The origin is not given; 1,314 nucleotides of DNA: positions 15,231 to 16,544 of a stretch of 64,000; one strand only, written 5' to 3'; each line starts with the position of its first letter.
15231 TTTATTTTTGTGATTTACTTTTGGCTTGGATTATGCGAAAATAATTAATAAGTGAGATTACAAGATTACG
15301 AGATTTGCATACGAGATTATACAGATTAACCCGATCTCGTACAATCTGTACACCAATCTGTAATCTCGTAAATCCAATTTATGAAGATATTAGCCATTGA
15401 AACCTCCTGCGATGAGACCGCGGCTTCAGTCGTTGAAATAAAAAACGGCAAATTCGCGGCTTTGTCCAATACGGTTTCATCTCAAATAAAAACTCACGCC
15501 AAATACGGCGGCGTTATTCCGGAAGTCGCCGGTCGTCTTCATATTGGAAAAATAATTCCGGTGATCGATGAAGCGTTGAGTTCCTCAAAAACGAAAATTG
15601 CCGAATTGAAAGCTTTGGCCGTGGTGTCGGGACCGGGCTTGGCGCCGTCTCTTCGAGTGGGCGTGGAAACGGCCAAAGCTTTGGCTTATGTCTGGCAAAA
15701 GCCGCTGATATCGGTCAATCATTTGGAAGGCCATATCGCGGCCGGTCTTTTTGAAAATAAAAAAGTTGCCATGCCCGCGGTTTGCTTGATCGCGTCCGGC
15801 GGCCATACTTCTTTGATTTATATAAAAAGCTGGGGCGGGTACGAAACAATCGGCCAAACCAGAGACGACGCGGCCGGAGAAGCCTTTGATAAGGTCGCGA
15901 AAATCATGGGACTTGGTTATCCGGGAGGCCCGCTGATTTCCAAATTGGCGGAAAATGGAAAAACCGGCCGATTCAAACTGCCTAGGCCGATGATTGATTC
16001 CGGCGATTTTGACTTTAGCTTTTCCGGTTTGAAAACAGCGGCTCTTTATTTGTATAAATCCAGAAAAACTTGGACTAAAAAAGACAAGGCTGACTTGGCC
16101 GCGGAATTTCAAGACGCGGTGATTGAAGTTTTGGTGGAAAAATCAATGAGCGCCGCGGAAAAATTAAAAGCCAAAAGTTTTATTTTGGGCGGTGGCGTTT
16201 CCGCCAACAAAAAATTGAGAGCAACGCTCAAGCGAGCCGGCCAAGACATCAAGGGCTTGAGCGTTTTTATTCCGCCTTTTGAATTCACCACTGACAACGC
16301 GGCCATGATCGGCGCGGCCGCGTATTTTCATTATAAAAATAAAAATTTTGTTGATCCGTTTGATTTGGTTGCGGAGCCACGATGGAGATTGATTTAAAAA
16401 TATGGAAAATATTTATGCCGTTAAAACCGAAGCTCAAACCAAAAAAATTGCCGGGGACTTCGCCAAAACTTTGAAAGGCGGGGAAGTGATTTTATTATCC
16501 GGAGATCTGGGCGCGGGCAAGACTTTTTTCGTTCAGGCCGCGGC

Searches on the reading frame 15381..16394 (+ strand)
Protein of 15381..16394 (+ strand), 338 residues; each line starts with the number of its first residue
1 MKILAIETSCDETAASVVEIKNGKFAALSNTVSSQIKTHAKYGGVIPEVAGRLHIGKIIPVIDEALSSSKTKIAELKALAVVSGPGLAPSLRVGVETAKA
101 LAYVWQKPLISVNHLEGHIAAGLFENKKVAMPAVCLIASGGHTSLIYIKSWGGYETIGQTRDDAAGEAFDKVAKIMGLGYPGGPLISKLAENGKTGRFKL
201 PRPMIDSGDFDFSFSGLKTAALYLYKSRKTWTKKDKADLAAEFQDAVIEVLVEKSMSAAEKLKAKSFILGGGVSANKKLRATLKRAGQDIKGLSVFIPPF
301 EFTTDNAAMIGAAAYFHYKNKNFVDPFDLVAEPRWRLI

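Call 59: find_homologous_proteins(query=window:15381-16394:+, max_evalue=1e-60)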
Query window:15381-16394:+ (338 aa): 7958 proteins with E <= 1e-60 among 8000 candidates; the best 120 are listed.
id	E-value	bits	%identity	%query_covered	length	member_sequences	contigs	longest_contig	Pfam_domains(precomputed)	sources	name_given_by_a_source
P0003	3.6e-218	741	100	100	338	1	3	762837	PF02543.22,PF00814.32,PF22521.3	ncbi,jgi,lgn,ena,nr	ncbi:MAG TPA: tRNA (adenosine(37)-N6)-threonylcarbamoyltransferase complex transferase subunit TsaD 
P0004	9.4e-168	575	75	100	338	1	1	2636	PF00814.32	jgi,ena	-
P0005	5.7e-165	566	74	100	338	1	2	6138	PF02543.22,PF00814.32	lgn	-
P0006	1.0e-163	562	74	100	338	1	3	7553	PF00814.32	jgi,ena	-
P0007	3.2e-163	560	75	100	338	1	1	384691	PF00814.32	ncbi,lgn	ncbi:MAG: tRNA (adenosine(37)-N6)-threonylcarbamoyltransferase complex transferase subunit TsaD [Pat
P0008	5.7e-162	556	74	100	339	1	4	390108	PF00814.32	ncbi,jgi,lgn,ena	-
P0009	5.2e-161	553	72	100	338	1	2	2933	PF00814.32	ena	-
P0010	3.4e-160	550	72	100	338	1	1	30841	PF02543.22,PF00814.32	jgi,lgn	-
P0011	1.5e-116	407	56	100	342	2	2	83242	PF00814.32,PF22521.3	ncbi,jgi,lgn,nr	ncbi:tRNA (adenosine(37)-N6)-threonylcarbamoyltransferase complex transferase subunit TsaD [Candidat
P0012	2.0e-116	406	57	100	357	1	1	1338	PF00814.32,PF22521.3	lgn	-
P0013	6.4e-115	401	55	100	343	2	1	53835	PF00814.32,PF22521.3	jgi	jgi:N6-L-threonylcarbamoyladenine synthase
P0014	4.4e-114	399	56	100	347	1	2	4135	PF00814.32,PF22521.3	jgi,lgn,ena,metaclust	metaclust:\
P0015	1.6e-113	397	55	100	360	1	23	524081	PF00814.32,PF22521.3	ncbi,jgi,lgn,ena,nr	ncbi:tRNA (adenosine(37)-N6)-threonylcarbamoyltransferase complex transferase subunit TsaD [Candidat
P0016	1.3e-112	394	55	100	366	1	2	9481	PF00814.32,PF22521.3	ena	-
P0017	3.9e-112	392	58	93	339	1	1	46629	PF00814.32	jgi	jgi:N6-L-threonylcarbamoyladenine synthase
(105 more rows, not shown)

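Call 60: find_encoding_contigs(protein=P0007, flank=5000, max_places=2)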
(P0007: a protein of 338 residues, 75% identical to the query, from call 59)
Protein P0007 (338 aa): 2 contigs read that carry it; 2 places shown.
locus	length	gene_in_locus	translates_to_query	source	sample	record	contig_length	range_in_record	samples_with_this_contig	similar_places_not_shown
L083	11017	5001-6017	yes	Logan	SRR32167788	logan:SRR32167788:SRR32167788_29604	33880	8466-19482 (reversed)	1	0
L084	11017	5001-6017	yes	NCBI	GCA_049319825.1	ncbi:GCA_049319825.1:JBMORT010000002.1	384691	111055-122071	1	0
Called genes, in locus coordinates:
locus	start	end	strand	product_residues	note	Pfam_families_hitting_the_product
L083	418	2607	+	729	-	PF13491:FtsK_4TM, PF17854:FtsK_alpha, PF01580:FtsK_SpoIIIE, PF09397:FtsK_gamma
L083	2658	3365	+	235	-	PF12844:HTH_19, PF13413:HTH_25, PF09136:Glucodextran_B (weak)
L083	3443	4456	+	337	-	PF00154:RecA_N, PF08423:Rad51, PF06745:ATPase (faint), PF21096:RecA_C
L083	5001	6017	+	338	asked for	PF00814:TsaD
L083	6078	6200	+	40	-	-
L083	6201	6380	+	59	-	-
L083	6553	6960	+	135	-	PF02367:TsaE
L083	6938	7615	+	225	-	PF11554:DUF3232 (faint)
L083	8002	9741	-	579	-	PF05157:MshEN, PF00437:T2SSE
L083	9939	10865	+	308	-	-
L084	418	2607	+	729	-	PF13491:FtsK_4TM, PF17854:FtsK_alpha, PF01580:FtsK_SpoIIIE, PF09397:FtsK_gamma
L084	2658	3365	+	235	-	PF12844:HTH_19, PF13413:HTH_25, PF09136:Glucodextran_B (weak)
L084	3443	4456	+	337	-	PF00154:RecA_N, PF08423:Rad51, PF06745:ATPase (faint), PF21096:RecA_C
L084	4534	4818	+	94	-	-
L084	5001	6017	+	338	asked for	PF00814:TsaD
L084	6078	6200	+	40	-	-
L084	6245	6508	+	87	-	PF13366:PDDEXK_3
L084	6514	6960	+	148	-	PF02367:TsaE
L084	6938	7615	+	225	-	PF11554:DUF3232 (faint)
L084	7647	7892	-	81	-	-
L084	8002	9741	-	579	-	PF05157:MshEN, PF00437:T2SSE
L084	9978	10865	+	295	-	-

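Call 61: find_encoding_contigs(protein=P0008, flank=5000, max_places=2)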
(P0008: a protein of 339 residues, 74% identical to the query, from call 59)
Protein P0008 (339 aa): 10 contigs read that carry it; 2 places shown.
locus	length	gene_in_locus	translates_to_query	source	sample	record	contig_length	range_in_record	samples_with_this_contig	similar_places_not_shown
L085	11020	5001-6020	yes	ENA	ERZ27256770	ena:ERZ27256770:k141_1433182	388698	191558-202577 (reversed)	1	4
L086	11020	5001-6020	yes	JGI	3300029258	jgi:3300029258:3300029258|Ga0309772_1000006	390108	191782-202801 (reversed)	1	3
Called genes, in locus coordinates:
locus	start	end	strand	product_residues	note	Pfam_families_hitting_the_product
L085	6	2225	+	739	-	PF13491:FtsK_4TM, PF17854:FtsK_alpha, PF01580:FtsK_SpoIIIE, PF09397:FtsK_gamma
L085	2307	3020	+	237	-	PF12844:HTH_19, PF13413:HTH_25, PF09136:Glucodextran_B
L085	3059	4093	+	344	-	PF00154:RecA_N, PF06745:ATPase (faint), PF08423:Rad51, PF21096:RecA_C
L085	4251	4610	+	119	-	-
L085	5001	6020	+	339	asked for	PF00814:TsaD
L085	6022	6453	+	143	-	PF02367:TsaE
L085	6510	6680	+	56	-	-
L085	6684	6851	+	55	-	-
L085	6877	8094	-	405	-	-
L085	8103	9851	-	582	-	PF05157:MshEN (weak), PF00437:T2SSE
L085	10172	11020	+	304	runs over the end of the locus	-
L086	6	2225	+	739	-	PF13491:FtsK_4TM, PF17854:FtsK_alpha, PF01580:FtsK_SpoIIIE, PF09397:FtsK_gamma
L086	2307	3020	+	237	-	PF12844:HTH_19, PF13413:HTH_25, PF09136:Glucodextran_B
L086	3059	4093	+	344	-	PF00154:RecA_N, PF06745:ATPase (faint), PF08423:Rad51, PF21096:RecA_C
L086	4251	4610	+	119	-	-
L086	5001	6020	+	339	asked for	PF00814:TsaD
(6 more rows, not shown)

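Call 62: find_encoding_contigs(protein=P0010, flank=5000, max_places=2)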
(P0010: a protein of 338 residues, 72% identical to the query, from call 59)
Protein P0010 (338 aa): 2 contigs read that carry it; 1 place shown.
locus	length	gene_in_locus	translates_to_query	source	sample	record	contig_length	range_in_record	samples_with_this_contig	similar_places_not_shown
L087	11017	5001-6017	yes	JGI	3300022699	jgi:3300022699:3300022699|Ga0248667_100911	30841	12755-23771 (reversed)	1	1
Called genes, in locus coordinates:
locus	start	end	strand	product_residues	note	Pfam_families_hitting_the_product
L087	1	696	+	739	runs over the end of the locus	PF13491:FtsK_4TM, PF17854:FtsK_alpha, PF01580:FtsK_SpoIIIE, PF09397:FtsK_gamma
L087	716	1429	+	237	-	PF12844:HTH_19, PF13413:HTH_25, PF09136:Glucodextran_B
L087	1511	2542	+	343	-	PF00154:RecA_N, PF06745:ATPase (weak), PF08423:Rad51, PF27531:MT3502_N (weak), PF01637:ATPase_2 (faint), PF21096:RecA_C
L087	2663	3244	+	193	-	-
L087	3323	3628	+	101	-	-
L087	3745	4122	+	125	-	-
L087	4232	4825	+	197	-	-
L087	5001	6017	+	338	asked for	PF00814:TsaD, PF02543:Carbam_trans_N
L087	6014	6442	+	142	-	PF02367:TsaE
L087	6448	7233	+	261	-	-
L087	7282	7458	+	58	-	-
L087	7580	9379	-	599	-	PF05157:MshEN, PF00437:T2SSE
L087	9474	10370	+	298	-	-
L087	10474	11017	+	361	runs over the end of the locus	PF01926:MMR_HSR1, PF02421:FeoB_N, PF06071:YchF-GTPase_C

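Call 65: search_protein_families(library=pfam, proteins=[L084:4534-4815:+, L085:4251-4607:+, L087:2663-3241:+, L087:3323-3625:+, L087:3745-4119:+, L087:4232-4822:+], max_evalue=0.1)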
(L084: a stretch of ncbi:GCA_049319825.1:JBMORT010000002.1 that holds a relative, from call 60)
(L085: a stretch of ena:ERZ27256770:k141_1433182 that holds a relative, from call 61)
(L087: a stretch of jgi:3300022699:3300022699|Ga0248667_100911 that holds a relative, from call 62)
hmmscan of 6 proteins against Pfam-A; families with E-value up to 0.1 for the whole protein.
L084:4534-4815:+ (94 aa): 0 families

L085:4251-4607:+ (119 aa): 0 families

L087:2663-3241:+ (193 aa): 0 families

L087:3323-3625:+ (101 aa): 0 families

L087:3745-4119:+ (125 aa): 0 families

L087:4232-4822:+ (197 aa): 0 families

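Call 69: find_encoding_contigs(protein=P0006, flank=5000, max_places=3)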
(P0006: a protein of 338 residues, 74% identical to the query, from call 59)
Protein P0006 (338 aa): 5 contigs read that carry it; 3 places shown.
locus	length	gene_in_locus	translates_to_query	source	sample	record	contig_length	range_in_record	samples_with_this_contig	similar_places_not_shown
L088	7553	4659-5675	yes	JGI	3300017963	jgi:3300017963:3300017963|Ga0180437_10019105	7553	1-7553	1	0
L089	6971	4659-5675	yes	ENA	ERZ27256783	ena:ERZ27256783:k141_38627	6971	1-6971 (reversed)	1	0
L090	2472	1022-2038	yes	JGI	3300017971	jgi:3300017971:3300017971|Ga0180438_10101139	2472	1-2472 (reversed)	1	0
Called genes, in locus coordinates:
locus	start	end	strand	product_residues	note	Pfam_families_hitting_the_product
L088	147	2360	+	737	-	PF13491:FtsK_4TM, PF17854:FtsK_alpha, PF01580:FtsK_SpoIIIE, PF09397:FtsK_gamma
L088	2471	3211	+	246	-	PF12844:HTH_19, PF13413:HTH_25, PF09136:Glucodextran_B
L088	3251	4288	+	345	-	PF00154:RecA_N, PF08423:Rad51, PF06745:ATPase (faint), PF01637:ATPase_2 (faint), PF21096:RecA_C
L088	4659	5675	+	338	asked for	PF00814:TsaD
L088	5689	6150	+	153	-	PF06068:TIP49 (weak), PF02367:TsaE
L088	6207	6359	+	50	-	-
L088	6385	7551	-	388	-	?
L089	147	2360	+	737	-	PF13491:FtsK_4TM, PF17854:FtsK_alpha, PF01580:FtsK_SpoIIIE, PF09397:FtsK_gamma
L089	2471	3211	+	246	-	PF12844:HTH_19, PF13413:HTH_25, PF09136:Glucodextran_B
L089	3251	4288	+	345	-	PF00154:RecA_N, PF08423:Rad51, PF06745:ATPase (faint), PF01637:ATPase_2 (faint), PF21096:RecA_C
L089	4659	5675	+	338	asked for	PF00814:TsaD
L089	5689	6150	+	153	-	PF06068:TIP49 (weak), PF02367:TsaE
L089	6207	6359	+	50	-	-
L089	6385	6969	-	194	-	?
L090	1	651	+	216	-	?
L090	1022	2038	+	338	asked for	PF00814:TsaD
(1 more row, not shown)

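Call 70: find_encoding_contigs(protein=P0005, flank=5000, max_places=3)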
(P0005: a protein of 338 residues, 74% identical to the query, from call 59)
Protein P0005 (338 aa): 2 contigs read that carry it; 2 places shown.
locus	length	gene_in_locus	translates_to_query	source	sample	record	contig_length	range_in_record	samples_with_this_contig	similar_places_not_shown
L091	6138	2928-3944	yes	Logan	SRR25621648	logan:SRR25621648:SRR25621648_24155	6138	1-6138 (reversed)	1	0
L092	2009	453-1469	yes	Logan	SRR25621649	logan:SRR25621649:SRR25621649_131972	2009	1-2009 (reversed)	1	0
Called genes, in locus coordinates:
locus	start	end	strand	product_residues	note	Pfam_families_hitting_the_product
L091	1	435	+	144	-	?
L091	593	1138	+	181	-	-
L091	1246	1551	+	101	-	-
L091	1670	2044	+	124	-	-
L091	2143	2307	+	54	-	-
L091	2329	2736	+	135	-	-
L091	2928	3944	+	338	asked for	PF00814:TsaD, PF02543:Carbam_trans_N (weak)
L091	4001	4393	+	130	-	PF13366:PDDEXK_3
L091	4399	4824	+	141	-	PF02367:TsaE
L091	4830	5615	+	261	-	-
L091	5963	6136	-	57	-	?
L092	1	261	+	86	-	?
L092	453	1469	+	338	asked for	PF00814:TsaD, PF02543:Carbam_trans_N (weak)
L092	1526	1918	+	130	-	PF13366:PDDEXK_3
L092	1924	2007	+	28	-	?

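Call 71: find_encoding_contigs(protein=P0004, flank=5000, max_places=2)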
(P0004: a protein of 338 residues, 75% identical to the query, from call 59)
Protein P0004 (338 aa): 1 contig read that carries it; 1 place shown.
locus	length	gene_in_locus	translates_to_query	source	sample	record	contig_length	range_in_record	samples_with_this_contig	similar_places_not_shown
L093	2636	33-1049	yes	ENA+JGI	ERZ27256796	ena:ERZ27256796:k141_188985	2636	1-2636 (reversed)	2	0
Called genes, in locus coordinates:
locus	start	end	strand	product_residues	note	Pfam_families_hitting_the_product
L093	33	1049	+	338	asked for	PF00814:TsaD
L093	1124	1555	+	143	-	PF13366:PDDEXK_3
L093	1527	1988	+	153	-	PF02367:TsaE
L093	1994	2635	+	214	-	?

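Call 72: find_encoding_contigs(protein=P0009, flank=5000, max_places=2)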
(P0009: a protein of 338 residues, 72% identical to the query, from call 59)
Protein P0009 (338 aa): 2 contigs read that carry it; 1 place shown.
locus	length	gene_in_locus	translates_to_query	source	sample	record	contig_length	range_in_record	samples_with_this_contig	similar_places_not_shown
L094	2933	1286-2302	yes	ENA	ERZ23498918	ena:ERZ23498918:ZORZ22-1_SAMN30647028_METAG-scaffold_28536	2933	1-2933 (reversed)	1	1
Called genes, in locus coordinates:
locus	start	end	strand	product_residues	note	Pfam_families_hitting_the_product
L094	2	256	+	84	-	?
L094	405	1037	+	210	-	-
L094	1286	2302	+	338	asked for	PF00814:TsaD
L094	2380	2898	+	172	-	PF13366:PDDEXK_3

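Call 91: search_protein_families(library=pfam, alignment_id=A3, max_evalue=10)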
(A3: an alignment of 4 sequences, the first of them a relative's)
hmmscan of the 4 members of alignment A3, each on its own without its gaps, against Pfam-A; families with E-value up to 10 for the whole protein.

A. member 1, L087:3323-3625:+ (101 aa): 0 families

B. families by the number of members that match (of 4 scanned): 0 families

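Call 98: search_protein_families(library=padloc, proteins=[L087:2663-3241:+, L087:3323-3625:+, L087:3745-4119:+, L087:4232-4822:+, L084:4534-4815:+, L085:4251-4607:+], max_evalue=0.1)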
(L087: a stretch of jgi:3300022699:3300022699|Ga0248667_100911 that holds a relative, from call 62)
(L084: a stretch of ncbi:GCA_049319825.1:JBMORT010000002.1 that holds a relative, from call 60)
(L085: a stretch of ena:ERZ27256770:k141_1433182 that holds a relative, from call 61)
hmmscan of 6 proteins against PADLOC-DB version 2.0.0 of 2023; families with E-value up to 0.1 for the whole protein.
L087:2663-3241:+ (193 aa): 0 families

L087:3323-3625:+ (101 aa): 0 families

L087:3745-4119:+ (125 aa): 0 families

L087:4232-4822:+ (197 aa): 0 families

L084:4534-4815:+ (94 aa): 0 families

L085:4251-4607:+ (119 aa): 0 families

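Call 99: search_protein_families(library=ncbifam, proteins=[L087:2663-3241:+, L087:3323-3625:+, L087:3745-4119:+, L087:4232-4822:+, L084:4534-4815:+, L085:4251-4607:+], max_evalue=0.1)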
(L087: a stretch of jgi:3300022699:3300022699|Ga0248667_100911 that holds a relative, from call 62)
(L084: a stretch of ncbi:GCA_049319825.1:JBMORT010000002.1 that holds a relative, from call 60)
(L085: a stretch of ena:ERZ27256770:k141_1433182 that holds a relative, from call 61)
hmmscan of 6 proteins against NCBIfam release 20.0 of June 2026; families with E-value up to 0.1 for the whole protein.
L087:2663-3241:+ (193 aa): 0 families

L087:3323-3625:+ (101 aa): 0 families

L087:3745-4119:+ (125 aa): 0 families

L087:4232-4822:+ (197 aa): 0 families

L084:4534-4815:+ (94 aa): 0 families

L085:4251-4607:+ (119 aa): 0 families
